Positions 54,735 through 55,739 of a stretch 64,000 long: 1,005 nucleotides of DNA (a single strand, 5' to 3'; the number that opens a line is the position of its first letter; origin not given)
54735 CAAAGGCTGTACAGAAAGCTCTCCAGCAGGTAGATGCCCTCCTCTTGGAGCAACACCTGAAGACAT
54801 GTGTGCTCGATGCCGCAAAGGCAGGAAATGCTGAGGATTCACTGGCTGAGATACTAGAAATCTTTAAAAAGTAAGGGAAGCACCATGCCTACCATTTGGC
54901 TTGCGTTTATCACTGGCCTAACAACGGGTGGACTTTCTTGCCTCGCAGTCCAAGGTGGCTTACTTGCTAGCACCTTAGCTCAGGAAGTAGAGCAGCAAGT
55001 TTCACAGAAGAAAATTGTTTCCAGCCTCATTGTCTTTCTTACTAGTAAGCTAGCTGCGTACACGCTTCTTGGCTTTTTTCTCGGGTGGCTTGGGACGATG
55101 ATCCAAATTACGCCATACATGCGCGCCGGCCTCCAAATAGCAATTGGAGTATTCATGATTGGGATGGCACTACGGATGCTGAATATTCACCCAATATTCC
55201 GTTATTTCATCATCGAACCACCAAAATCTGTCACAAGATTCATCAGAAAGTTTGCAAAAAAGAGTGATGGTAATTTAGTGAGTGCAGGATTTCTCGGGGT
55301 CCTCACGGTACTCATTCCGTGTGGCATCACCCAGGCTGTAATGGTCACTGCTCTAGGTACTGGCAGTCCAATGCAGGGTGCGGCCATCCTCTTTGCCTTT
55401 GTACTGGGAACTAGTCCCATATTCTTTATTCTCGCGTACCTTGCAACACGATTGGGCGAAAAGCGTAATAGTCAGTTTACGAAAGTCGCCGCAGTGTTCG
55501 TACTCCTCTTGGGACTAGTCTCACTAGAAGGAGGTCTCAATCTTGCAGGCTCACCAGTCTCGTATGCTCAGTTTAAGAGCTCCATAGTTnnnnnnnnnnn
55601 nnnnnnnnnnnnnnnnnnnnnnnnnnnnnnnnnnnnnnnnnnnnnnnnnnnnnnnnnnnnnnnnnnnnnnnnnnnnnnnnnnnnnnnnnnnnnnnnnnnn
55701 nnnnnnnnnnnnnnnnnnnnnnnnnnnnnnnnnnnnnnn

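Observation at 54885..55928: Fusion of a DsbD/CcdA-like thiol permease core with a periplasmic cupredoxin domain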

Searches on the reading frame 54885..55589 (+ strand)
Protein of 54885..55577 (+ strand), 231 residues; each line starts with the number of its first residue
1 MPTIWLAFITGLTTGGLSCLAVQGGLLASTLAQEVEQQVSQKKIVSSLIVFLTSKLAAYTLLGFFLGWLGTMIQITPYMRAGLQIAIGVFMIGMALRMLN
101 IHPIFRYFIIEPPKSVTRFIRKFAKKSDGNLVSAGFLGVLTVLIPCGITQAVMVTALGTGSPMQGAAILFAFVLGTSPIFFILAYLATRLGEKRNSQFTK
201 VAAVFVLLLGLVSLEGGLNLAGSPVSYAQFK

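Call 29: search_dna_similar(query=window:54885-55577:+, collection=plasmids, mode=protein, max_evalue=0.001, max_rows=40)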
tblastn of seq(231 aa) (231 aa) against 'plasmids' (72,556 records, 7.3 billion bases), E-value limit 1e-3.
Records with a match: 11; places in all: 12; records where one place covers at least 80% of the query: 5.
Best place of each record, by identity: <60% 11.
By first word of the organism name: Streptomyces 4; Deinococcus 2; Candidatus 1; Tsukamurella 1; Mycolicibacterium 1; Acetoanaerobium 1; Nonomuraea 1.
By predicted mobility (MOB-suite, as given by PLSDB): non-mobilizable 10; mobilizable 1.
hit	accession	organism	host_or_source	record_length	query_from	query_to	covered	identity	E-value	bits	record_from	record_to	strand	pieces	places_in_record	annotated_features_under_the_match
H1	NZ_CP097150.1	Deinococcus sp. QL22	-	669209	8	203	85%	56.5%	7e-61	212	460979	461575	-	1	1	sulfite exporter TauE/SafE family protein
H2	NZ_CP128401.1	Candidatus Chlorohelix allophototropha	Single colony of Candidatus Chlorohelix ...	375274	3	203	87%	48.3%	1e-45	169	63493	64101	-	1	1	sulfite exporter TauE/SafE family protein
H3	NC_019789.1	Deinococcus peraridilitoris DSM 19664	-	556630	33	201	73%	49.7%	1e-30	158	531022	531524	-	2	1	sulfite exporter TauE/SafE family protein (x2)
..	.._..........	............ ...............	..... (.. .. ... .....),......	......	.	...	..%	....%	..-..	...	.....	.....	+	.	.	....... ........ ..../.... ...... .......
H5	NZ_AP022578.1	Mycolicibacterium aubagnense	-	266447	8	190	79%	38.0%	8e-26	112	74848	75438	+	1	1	sulfite exporter TauE/SafE family protein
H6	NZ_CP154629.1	Acetoanaerobium noterae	cell culture,Sludge of a digestion ...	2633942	8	203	85%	35.2%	6e-14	77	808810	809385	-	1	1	none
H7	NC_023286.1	Streptomyces sp. F12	-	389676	10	192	79%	36.2%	1e-17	89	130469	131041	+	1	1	sulfite exporter TauE/SafE family protein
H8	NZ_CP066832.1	Streptomyces liliifuscus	whole organism,soil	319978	10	192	79%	35.7%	3e-17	87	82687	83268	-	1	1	sulfite exporter TauE/SafE family protein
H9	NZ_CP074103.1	Streptomyces mirabilis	fresh creek bank soil, topsoil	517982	10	192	79%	35.6%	4e-18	90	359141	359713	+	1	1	sulfite exporter TauE/SafE family protein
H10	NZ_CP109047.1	Streptomyces sp. NBC_00637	-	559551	1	189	82%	34.4%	5e-17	86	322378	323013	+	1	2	sulfite exporter TauE/SafE family protein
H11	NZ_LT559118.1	Nonomuraea gerenzanensis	-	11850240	11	194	80%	34.6%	4e-15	81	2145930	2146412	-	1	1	none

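Call 31: get_annotated_region(hit=H1, flank=5000)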
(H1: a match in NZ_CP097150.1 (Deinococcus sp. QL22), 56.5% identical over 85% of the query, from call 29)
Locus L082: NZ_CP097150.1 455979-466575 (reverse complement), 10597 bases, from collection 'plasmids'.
description: Deinococcus sp. QL22 plasmid unnamed5, complete sequence
organism: Deinococcus sp. QL22 (NCBI taxid 2939437)
taxonomy: Bacteria; Deinococcota; Deinococci; Deinococcales; Deinococcaceae; Deinococcus; Deinococcus sp. QL22
host: -; source: -; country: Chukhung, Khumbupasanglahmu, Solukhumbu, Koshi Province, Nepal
typing (MOB-suite, as given by PLSDB): non-mobilizable
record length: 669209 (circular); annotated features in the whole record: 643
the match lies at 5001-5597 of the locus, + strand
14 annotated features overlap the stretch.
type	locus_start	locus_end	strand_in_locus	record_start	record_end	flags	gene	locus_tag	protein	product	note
CDS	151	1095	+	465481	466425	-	-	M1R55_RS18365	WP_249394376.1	aldo/keto reductase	-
CDS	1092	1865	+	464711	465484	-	-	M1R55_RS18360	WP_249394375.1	SDR family oxidoreductase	-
CDS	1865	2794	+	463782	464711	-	-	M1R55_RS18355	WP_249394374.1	NAD(P)-dependent oxidoreductase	-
CDS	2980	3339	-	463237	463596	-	-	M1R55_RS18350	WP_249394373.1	hypothetical protein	-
CDS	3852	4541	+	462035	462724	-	-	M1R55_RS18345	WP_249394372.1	DUF4396 domain-containing protein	-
CDS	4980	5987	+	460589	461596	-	-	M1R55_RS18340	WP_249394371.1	sulfite exporter TauE/SafE family protein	-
CDS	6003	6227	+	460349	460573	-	-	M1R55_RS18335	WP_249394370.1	heavy-metal-associated domain-containing protein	-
CDS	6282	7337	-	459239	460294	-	-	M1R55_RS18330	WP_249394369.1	HAMP domain-containing sensor histidine kinase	GO:0007165 - signal transduction [Evidence IEA]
CDS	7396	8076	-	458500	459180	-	-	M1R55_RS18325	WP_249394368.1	response regulator transcription factor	GO:0000160 - phosphorelay signal transduction system [Evidence IEA]; GO:0006355 - regulation of DNA-templated ...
CDS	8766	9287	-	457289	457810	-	merB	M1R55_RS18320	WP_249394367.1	organomercurial lyase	GO:0046413 - organomercury catabolic process [Evidence IEA]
CDS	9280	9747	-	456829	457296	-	-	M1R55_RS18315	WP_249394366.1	(2Fe-2S)-binding protein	-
CDS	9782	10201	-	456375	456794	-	-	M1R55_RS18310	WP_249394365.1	MerR family transcriptional regulator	-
CDS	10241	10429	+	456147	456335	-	-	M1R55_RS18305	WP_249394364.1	hypothetical protein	-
CDS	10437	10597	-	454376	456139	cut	-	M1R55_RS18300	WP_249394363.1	WD40 repeat domain-containing protein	-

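Call 32: get_annotated_region(hit=H4, flank=5000)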
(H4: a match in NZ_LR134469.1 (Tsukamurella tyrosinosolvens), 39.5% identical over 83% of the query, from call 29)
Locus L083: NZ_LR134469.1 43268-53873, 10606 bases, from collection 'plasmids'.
description: Tsukamurella tyrosinosolvens strain NCTC13231 plasmid 27, complete sequence
organism: Tsukamurella tyrosinosolvens (NCBI taxid 57704)
taxonomy: Bacteria; Actinomycetota; Actinomycetes; Mycobacteriales; Tsukamurellaceae; Tsukamurella; Tsukamurella tyrosinosolvens
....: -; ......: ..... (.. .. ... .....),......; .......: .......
typing (MOB-suite, as given by PLSDB): non-mobilizable
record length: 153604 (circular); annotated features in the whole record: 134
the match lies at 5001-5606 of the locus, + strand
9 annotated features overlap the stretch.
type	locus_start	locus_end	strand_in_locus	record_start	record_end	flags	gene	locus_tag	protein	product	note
CDS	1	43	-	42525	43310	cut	-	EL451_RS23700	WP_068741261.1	cytochrome c biogenesis CcdA family protein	-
CDS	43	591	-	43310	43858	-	-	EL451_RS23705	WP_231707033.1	TlpA disulfide reductase family protein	-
CDS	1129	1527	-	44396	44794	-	-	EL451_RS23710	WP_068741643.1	heavy metal-responsive transcriptional regulator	-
CDS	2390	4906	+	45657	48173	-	-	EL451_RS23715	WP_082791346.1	heavy metal translocating P-type ATPase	GO:0006812 - monoatomic cation transport [Evidence IEA]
CDS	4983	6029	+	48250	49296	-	-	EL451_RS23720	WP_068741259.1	sulfite exporter TauE/SafE family protein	-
CDS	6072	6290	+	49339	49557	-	-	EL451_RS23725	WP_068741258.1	heavy-metal-associated domain-containing protein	-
CDS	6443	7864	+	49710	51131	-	merA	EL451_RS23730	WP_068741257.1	mercury(II) reductase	-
CDS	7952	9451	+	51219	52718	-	-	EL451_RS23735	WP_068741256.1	multicopper oxidase family protein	-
CDS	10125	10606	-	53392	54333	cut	-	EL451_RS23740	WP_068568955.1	helix-turn-helix domain-containing protein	GO:0006355 - regulation of DNA-templated transcription [Evidence IEA]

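Call 33: get_annotated_region(hit=H7, flank=5000)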
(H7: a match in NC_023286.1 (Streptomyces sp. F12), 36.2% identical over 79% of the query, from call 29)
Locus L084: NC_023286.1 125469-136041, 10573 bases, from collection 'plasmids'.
description: Streptomyces sp. F12 plasmid pFRL6, complete sequence
organism: Streptomyces sp. F12 (NCBI taxid 1436084)
taxonomy: Bacteria; Actinomycetota; Actinomycetes; Kitasatosporales; Streptomycetaceae; Streptomyces; Streptomyces sp. F12
host: -; source: -; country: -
typing (MOB-suite, as given by PLSDB): non-mobilizable; replicon rep_cluster_445
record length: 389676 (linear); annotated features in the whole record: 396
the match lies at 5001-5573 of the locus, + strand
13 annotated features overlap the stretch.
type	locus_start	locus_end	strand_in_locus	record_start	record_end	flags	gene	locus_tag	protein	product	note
CDS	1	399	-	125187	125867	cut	-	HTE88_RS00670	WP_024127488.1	peroxiredoxin family protein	-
CDS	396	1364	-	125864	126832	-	-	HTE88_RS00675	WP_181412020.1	cytochrome c biogenesis protein CcdA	GO:0017004 - cytochrome complex assembly [Evidence IEA]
CDS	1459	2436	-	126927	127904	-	-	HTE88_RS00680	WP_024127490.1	M56 family metallopeptidase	-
CDS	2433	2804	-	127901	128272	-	-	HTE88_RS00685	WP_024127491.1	BlaI/MecI/CopY family transcriptional regulator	GO:0045892 - negative regulation of DNA-templated transcription [Evidence IEA]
CDS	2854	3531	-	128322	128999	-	-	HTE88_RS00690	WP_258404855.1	class I SAM-dependent methyltransferase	GO:0032259 - methylation [Evidence IEA]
CDS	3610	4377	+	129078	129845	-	-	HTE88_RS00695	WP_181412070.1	cytochrome c biogenesis protein CcdA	GO:0017004 - cytochrome complex assembly [Evidence IEA]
CDS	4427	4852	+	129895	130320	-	-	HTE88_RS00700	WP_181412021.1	hypothetical protein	-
CDS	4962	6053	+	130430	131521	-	-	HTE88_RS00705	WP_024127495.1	sulfite exporter TauE/SafE family protein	-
CDS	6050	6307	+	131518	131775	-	-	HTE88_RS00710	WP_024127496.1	cation transporter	-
CDS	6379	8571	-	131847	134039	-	-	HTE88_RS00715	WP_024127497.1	heavy metal translocating P-type ATPase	GO:0006812 - monoatomic cation transport [Evidence IEA]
CDS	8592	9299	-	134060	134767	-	-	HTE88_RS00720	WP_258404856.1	tRNA-dependent cyclodipeptide synthase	-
CDS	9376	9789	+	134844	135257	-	-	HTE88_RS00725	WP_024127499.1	heavy metal-responsive transcriptional regulator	-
CDS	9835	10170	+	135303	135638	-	-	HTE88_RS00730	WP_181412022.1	metalloregulator ArsR/SmtB family transcription factor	GO:0006355 - regulation of DNA-templated transcription [Evidence IEA]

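Call 34: search_protein_families(library=pfam, proteins=[L082:4980-5984:+, L083:4983-6026:+, L084:4962-6050:+, L082:6003-6224:+, L083:6072-6287:+, L084:6050-6304:+, L084:4427-4849:+, L082:3852-4538:+], max_evalue=0.01)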
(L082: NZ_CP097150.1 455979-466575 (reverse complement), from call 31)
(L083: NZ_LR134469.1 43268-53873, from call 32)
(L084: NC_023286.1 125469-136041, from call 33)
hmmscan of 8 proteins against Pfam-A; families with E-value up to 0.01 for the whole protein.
L082:4980-5984:+ (335 aa): 2 families
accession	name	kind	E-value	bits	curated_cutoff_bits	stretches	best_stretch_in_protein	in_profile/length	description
PF13386.12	DsbD_2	-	2.9e-32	112.6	24.9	1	8-214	3-198/199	Cytochrome C biogenesis protein transmembrane region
PF13473.12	Cupredoxin_1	-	1.9e-12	47.5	27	1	247-331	18-101/104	Cupredoxin-like domain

L083:4983-6026:+ (348 aa): 2 families
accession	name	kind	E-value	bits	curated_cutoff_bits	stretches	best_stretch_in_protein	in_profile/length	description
PF13386.12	DsbD_2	-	2.4e-27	96.6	24.9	1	6-221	2-198/199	Cytochrome C biogenesis protein transmembrane region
PF13473.12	Cupredoxin_1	-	7.1e-13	48.9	27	1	256-347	16-104/104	Cupredoxin-like domain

L084:4962-6050:+ (363 aa): 2 families
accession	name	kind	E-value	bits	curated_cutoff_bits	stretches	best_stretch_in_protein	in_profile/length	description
PF13386.12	DsbD_2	-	2.5e-24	86.7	24.9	1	17-224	7-199/199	Cytochrome C biogenesis protein transmembrane region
PF13473.12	Cupredoxin_1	-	1.1e-09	38.7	27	1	270-353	16-99/104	Cupredoxin-like domain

L082:6003-6224:+ (74 aa): 1 family
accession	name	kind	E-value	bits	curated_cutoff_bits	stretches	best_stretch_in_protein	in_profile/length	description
PF00403.32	HMA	-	7.6e-13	49.1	24.8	1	6-66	2-62/62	Heavy-metal-associated domain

L083:6072-6287:+ (72 aa): 1 family
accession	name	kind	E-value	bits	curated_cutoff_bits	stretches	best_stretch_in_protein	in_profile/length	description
PF00403.32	HMA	-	2.3e-13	50.8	24.8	1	6-66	1-61/62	Heavy-metal-associated domain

L084:6050-6304:+ (85 aa): 2 families
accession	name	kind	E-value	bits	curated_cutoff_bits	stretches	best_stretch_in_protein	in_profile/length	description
PF00403.32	HMA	-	1.5e-13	51.3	24.8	1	18-80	1-62/62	Heavy-metal-associated domain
PF19803.4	DUF6286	-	0.00079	20.3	35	1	23-76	34-86/108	Family of unknown function (DUF6286)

L084:4427-4849:+ (141 aa): 0 families

L082:3852-4538:+ (229 aa): 1 family
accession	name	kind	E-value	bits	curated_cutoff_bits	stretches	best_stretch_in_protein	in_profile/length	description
PF14342.11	DUF4396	-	1.8e-16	61.2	27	1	92-219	7-138/141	Domain of unknown function (DUF4396)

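Call 49: predict_structure(alignment_id=A3)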
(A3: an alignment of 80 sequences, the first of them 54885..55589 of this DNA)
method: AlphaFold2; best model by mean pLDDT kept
length: 235 residues; sequences in the alignment: 80
mean_pLDDT: 79.3   pTM: 0.73
mean pLDDT of the five models: 79.3, 75.7, 73.9, 71.4, 68.4
residues with pLDDT >= 90: 26; 70-90: 167; 50-70: 42; < 50: 0
segments of 3 or more residues with pLDDT < 50: none
pLDDT, mean of each block of 10 residues (from residue 1): 82 76 72 69 84 92 90 81 82 83 71 70 66 82 78 85 92 88 77 77 84 82 67 67
secondary structure, 60 per line:
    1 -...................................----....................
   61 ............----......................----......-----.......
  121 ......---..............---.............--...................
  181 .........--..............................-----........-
elements in order: H2-36 H41-72 H77-98 H103-108 H114-126 H130-143 H147-159 H162-189 H192-221 H227-234

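Call 57: get_annotated_region(hit=H5, flank=6000)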
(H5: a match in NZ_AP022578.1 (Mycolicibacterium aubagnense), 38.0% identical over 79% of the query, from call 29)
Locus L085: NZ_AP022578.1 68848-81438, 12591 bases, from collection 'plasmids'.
description: Mycolicibacterium aubagnense strain JCM 15296 plasmid pJCM15296, complete sequence
organism: Mycolicibacterium aubagnense (NCBI taxid 319707)
taxonomy: Bacteria; Actinomycetota; Actinomycetes; Mycobacteriales; Mycobacteriaceae; Mycolicibacterium; Mycolicibacterium aubagnense
host: -; source: -; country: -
typing (MOB-suite, as given by PLSDB): non-mobilizable
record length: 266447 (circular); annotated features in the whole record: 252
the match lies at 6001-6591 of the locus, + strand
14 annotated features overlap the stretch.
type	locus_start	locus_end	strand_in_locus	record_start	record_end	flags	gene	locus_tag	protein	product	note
CDS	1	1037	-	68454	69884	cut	-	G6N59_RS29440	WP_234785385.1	HAMP domain-containing sensor histidine kinase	GO:0007165 - signal transduction [Evidence IEA]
CDS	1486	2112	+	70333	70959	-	-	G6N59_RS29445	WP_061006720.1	phosphatase PAP2 family protein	-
CDS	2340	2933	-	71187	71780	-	-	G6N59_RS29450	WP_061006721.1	TlpA disulfide reductase family protein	-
CDS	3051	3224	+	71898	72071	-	-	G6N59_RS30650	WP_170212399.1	hypothetical protein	-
CDS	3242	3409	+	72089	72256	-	-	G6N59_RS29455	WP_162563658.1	hypothetical protein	-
CDS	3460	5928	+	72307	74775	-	-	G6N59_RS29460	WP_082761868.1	heavy metal translocating P-type ATPase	GO:0006812 - monoatomic cation transport [Evidence IEA]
CDS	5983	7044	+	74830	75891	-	-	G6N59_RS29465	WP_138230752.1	sulfite exporter TauE/SafE family protein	-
CDS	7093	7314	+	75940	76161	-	-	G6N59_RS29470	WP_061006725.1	heavy-metal-associated domain-containing protein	-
CDS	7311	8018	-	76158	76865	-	-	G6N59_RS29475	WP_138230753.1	hypothetical protein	-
CDS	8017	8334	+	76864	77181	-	-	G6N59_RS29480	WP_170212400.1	hypothetical protein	-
CDS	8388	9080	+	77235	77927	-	-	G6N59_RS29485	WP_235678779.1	hypothetical protein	-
CDS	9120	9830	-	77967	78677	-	-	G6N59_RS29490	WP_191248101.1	cation transporter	GO:0006812 - monoatomic cation transport [Evidence IEA]; GO:0055085 - transmembrane transport [Evidence IEA]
CDS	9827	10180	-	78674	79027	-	-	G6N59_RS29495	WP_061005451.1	metalloregulator ArsR/SmtB family transcription factor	GO:0006355 - regulation of DNA-templated transcription [Evidence IEA]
CDS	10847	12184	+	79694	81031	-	-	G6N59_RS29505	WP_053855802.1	IS256 family transposase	-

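Call 58: get_annotated_region(hit=H3, flank=6000)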
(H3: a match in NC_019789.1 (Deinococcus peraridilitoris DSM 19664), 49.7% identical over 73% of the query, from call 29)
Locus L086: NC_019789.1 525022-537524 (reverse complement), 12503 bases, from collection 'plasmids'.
description: Deinococcus peraridilitoris DSM 19664 plasmid pDEIPE01, complete sequence
organism: Deinococcus peraridilitoris DSM 19664 (NCBI taxid 937777)
taxonomy: Bacteria; Deinococcota; Deinococci; Deinococcales; Deinococcaceae; Deinococcus; Deinococcus peraridilitoris; Deinococcus peraridilitoris DSM 19664
host: -; source: -; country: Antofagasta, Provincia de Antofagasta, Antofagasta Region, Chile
typing (MOB-suite, as given by PLSDB): mobilizable; relaxase MOBP,MOBP
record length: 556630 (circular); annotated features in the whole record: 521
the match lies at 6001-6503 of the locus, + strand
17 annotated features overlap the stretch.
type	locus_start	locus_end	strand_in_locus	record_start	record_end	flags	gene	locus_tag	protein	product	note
CDS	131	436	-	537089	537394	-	-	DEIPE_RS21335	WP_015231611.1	hypothetical protein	-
CDS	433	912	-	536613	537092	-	-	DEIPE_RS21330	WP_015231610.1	copper chaperone Copz family protein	-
CDS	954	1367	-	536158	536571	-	-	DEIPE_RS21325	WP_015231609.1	MerR family DNA-binding protein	-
CDS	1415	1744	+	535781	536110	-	-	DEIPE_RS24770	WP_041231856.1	hypothetical protein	-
CDS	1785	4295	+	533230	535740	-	-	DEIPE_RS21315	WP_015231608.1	heavy metal translocating P-type ATPase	GO:0006812 - monoatomic cation transport [Evidence IEA]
CDS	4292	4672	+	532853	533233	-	-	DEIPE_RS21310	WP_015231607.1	cupredoxin domain-containing protein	-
CDS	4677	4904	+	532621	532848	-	-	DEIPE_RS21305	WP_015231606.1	SHOCT domain-containing protein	-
CDS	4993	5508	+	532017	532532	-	-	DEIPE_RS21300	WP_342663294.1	TlpA disulfide reductase family protein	-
CDS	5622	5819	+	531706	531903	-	-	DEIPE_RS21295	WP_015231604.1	hypothetical protein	-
CDS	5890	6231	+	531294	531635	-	-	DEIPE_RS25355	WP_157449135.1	sulfite exporter TauE/SafE family protein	-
CDS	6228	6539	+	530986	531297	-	-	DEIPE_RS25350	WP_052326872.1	sulfite exporter TauE/SafE family protein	-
CDS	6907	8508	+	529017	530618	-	-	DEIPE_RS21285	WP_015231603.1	PQQ-dependent sugar dehydrogenase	-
CDS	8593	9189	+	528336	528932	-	-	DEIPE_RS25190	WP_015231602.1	SDR family NAD(P)-dependent oxidoreductase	-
CDS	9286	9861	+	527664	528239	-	-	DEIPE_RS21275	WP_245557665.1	DUF1684 domain-containing protein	-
CDS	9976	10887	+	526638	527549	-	-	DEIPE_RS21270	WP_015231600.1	ABC transporter substrate-binding protein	-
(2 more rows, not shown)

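Call 59: get_annotated_region(hit=H9, flank=6000)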
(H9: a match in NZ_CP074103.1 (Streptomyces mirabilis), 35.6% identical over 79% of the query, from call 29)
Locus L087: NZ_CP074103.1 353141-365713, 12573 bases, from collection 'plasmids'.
description: Streptomyces mirabilis strain P16B-1 plasmid pI
organism: Streptomyces mirabilis (NCBI taxid 68239)
taxonomy: Bacteria; Actinomycetota; Actinomycetes; Kitasatosporales; Streptomycetaceae; Streptomyces; Streptomyces mirabilis
host: -; source: fresh creek bank soil, topsoil; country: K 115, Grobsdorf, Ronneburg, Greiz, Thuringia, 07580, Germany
typing (MOB-suite, as given by PLSDB): non-mobilizable
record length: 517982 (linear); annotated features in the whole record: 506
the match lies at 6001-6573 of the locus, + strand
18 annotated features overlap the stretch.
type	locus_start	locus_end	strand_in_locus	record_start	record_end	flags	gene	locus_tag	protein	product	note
CDS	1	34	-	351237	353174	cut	-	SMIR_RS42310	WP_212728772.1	copper resistance protein CopC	-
CDS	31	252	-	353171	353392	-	-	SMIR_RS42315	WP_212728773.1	hypothetical protein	-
CDS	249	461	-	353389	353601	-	-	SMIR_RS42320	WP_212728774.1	hypothetical protein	-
CDS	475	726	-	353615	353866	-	-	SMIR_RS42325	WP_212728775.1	glutathione S-transferase N-terminal domain-containing protein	-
CDS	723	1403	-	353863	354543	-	-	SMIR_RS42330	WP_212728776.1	peroxiredoxin family protein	-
CDS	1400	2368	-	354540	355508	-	-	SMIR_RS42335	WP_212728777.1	cytochrome c biogenesis protein CcdA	GO:0017004 - cytochrome complex assembly [Evidence IEA]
CDS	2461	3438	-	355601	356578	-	-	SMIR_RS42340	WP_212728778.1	M56 family metallopeptidase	-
CDS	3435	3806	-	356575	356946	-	-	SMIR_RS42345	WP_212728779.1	BlaI/MecI/CopY family transcriptional regulator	GO:0045892 - negative regulation of DNA-templated transcription [Evidence IEA]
CDS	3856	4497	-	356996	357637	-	-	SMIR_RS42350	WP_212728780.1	class I SAM-dependent methyltransferase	GO:0032259 - methylation [Evidence IEA]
CDS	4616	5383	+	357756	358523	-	-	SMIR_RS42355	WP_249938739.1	cytochrome c biogenesis protein CcdA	GO:0017004 - cytochrome complex assembly [Evidence IEA]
CDS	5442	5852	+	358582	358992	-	-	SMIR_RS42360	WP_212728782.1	hypothetical protein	-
CDS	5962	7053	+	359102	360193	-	-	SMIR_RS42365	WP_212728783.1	sulfite exporter TauE/SafE family protein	-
CDS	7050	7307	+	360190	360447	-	-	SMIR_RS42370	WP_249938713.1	cation transporter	-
CDS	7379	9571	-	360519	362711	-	-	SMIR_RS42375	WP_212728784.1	heavy metal translocating P-type ATPase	GO:0006812 - monoatomic cation transport [Evidence IEA]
CDS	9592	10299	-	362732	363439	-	-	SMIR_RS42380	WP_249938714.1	tRNA-dependent cyclodipeptide synthase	-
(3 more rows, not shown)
